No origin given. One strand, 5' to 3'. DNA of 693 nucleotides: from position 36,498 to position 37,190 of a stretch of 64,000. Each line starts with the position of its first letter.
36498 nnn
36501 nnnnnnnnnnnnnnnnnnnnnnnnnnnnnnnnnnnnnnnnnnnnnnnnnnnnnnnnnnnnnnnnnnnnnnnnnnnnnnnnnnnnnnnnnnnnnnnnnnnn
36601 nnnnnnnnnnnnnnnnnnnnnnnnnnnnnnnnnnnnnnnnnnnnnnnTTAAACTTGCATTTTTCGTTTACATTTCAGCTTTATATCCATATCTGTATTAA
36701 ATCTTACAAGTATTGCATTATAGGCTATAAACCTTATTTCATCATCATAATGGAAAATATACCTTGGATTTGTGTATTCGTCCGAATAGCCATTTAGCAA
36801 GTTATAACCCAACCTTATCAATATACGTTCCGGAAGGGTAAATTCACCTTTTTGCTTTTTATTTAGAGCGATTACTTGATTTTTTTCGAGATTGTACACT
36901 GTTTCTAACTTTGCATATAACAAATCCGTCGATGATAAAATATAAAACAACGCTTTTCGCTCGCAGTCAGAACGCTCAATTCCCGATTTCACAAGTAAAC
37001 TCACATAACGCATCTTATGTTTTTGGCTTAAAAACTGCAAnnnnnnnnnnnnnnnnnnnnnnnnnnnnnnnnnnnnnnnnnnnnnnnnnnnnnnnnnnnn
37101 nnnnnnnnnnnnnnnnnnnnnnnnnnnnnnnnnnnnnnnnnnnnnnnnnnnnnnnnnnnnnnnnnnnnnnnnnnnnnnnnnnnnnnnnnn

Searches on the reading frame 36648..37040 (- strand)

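Call 5: search_protein_families(library=pfam, proteins=[window:36648-37040:-], max_evalue=0.01)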
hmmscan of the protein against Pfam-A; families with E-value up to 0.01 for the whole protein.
window:36648-37040:- (130 aa): 1 family
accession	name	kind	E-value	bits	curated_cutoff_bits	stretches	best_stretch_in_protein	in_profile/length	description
PF19552.4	DUF6075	-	5.8e-18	65.5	23.8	1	2-120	5-123/129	Family of unknown function (DUF6075)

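Call 6: search_protein_families(library=padloc, proteins=[window:36648-37040:-], max_evalue=0.01)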
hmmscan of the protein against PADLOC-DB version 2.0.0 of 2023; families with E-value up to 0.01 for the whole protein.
window:36648-37040:- (130 aa): 0 families

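Call 42: search_protein_families(library=ncbifam, proteins=[window:36648-37040:-], max_evalue=0.01)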
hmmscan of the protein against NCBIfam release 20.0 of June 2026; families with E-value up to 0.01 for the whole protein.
window:36648-37040:- (130 aa): 0 families

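Call 74: search_protein_families(library=phrogs, proteins=[window:36648-37040:-], max_evalue=0.01)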
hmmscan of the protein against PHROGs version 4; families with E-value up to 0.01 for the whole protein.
window:36648-37040:- (130 aa): 0 families
